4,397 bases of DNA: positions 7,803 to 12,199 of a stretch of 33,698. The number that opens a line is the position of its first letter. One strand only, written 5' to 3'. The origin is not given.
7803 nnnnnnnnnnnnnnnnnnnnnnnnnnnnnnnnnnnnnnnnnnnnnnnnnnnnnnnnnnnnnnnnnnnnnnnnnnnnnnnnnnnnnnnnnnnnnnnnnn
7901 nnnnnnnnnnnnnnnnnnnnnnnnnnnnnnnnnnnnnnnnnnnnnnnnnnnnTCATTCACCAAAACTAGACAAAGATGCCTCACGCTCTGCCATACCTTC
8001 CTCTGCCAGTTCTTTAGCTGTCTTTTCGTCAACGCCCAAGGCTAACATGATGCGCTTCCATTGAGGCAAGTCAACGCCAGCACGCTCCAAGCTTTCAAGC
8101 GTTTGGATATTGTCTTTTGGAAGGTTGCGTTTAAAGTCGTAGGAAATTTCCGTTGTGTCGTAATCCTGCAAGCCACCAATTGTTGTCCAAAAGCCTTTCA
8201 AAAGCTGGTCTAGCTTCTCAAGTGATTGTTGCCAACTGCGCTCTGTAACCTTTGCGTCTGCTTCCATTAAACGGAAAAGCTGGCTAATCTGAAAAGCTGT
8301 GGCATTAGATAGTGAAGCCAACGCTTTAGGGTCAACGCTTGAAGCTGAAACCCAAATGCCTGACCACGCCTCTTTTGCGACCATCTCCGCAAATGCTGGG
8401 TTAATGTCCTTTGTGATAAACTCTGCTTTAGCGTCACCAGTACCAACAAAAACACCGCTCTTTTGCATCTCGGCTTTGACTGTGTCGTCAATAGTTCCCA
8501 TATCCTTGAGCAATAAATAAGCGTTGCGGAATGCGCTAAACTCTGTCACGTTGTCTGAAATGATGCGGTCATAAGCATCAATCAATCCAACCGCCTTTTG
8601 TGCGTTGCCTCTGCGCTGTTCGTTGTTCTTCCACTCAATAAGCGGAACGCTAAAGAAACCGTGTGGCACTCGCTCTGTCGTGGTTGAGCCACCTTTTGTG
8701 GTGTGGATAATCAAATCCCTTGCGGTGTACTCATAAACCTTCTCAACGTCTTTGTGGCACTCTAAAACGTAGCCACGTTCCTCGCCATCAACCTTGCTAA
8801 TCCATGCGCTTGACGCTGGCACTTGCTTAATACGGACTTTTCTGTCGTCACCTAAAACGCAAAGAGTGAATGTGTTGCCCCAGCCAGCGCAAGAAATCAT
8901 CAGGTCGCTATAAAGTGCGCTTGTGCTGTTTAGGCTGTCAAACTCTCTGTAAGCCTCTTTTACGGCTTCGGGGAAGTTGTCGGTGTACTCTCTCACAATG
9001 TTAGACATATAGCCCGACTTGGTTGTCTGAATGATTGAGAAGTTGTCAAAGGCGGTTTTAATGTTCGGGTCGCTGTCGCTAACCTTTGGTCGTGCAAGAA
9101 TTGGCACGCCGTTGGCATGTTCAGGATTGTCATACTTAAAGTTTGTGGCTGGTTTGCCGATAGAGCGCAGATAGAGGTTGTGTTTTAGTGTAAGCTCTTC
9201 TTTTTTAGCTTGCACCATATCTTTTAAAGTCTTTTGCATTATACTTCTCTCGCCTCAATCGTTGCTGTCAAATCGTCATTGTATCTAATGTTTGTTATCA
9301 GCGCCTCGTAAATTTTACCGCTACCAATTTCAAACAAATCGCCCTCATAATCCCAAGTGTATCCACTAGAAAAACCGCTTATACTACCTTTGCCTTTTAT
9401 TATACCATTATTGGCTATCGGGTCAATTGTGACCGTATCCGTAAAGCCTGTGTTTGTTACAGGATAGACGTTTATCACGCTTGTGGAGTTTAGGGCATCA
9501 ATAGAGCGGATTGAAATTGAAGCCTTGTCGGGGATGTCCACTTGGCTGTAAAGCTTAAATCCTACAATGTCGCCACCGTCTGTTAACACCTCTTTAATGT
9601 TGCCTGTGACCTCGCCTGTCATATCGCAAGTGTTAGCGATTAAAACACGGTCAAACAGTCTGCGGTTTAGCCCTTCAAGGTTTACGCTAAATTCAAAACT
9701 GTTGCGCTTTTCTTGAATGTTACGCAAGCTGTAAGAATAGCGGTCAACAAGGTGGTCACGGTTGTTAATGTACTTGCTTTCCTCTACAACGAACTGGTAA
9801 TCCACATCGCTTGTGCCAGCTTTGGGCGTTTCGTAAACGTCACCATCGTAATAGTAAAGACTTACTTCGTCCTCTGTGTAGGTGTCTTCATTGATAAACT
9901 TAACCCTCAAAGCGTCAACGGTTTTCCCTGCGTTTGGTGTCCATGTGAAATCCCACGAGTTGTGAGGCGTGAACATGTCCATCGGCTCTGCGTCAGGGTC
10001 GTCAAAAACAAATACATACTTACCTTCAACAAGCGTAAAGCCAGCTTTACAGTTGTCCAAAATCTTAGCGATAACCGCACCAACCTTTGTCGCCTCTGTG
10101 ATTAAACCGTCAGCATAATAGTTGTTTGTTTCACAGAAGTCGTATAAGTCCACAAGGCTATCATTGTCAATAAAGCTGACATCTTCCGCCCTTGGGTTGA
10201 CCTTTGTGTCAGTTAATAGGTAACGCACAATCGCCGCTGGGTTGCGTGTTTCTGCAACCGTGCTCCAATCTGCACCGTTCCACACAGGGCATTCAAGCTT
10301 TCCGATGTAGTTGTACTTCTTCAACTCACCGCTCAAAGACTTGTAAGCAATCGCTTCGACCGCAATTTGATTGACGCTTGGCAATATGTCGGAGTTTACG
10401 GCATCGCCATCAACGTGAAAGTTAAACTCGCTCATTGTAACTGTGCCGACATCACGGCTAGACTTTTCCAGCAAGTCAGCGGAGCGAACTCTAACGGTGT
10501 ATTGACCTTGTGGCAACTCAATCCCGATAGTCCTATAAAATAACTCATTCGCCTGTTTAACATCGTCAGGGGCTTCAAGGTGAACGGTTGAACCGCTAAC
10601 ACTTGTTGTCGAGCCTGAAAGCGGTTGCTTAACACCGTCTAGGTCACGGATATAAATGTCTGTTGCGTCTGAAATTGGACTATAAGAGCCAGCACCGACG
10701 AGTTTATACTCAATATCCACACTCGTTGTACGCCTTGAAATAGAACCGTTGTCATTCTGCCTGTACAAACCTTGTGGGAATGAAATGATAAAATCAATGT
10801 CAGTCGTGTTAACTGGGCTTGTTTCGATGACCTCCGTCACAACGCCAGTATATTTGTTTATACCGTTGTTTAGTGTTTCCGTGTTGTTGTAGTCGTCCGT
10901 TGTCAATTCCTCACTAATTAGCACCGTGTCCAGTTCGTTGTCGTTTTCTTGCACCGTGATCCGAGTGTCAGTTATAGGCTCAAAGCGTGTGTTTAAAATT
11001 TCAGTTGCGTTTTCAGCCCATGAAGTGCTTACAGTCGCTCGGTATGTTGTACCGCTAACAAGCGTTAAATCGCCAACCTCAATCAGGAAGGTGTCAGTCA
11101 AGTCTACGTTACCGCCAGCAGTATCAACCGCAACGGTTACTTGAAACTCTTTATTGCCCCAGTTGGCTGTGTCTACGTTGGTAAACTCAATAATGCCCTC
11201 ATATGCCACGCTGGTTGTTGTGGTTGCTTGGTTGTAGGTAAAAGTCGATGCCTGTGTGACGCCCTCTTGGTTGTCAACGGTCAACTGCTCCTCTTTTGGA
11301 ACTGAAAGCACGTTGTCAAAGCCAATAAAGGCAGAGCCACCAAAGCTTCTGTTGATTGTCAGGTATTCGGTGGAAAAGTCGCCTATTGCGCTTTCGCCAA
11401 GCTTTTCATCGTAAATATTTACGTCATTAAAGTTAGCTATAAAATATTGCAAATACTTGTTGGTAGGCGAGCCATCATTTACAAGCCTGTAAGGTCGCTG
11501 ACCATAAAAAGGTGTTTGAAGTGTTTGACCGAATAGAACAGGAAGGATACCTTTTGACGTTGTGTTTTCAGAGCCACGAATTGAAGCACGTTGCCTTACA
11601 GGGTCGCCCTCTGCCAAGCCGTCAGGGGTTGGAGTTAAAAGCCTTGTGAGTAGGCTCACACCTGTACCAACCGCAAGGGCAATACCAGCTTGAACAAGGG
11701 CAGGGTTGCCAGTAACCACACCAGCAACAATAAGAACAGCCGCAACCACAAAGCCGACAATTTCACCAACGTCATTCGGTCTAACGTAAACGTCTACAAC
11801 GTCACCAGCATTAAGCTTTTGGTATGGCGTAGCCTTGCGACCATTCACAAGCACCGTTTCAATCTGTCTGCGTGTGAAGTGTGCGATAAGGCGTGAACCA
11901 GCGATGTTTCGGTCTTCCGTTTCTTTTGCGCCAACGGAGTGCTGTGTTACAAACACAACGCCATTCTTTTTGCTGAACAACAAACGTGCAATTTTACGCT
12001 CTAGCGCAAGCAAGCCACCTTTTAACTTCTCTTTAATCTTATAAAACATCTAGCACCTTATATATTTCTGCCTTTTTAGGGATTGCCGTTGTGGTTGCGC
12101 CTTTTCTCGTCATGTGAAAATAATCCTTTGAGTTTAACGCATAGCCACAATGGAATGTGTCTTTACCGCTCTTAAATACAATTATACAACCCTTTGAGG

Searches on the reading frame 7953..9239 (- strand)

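Call 49: search_protein_families(library=phrogs, proteins=[window:7953-9239:-], max_evalue=0.00001)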
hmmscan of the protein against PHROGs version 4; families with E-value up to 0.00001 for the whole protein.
window:7953-9239:- (428 aa): 3 families
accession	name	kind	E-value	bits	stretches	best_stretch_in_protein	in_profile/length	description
phrog_64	-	head and packaging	6.8e-44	151.2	1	46-385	105-462/547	portal protein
phrog_9064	-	head and packaging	2.1e-10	41.6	1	214-388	5-177/228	portal protein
phrog_8418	-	head and packaging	2.3e-07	32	1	326-408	9-92/136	portal protein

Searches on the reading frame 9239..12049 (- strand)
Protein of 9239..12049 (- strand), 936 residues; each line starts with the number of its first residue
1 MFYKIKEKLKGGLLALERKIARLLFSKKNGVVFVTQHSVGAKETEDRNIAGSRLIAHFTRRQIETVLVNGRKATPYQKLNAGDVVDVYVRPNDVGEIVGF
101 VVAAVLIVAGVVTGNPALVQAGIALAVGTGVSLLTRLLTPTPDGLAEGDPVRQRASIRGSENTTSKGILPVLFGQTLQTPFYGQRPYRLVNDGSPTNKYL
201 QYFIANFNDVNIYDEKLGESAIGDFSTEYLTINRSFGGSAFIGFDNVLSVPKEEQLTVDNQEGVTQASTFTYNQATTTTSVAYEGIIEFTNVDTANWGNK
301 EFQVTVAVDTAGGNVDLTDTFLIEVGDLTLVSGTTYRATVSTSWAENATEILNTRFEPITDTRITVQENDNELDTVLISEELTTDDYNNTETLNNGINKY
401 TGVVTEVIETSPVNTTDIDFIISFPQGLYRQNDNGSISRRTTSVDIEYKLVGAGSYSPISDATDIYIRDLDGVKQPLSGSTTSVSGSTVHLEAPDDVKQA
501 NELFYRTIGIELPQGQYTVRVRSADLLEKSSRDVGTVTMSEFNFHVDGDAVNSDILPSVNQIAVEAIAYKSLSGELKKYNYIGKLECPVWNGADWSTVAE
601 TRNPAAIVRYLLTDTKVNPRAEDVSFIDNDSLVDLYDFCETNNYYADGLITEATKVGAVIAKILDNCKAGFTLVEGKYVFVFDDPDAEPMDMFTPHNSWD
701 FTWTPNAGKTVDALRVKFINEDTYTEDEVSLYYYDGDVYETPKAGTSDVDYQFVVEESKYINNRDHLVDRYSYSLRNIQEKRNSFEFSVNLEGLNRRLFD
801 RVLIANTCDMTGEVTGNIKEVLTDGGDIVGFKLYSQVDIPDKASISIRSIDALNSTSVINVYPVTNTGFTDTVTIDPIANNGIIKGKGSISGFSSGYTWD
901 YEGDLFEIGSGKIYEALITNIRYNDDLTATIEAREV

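Call 49: search_protein_families(library=phrogs, proteins=[window:9239-12049:-], max_evalue=0.00001)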
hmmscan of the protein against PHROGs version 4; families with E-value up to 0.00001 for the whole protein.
window:9239-12049:- (936 aa): 1 family
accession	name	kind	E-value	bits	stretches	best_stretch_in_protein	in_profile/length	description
phrog_469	-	tail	1.5e-14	54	1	66-864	46-823/903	tail protein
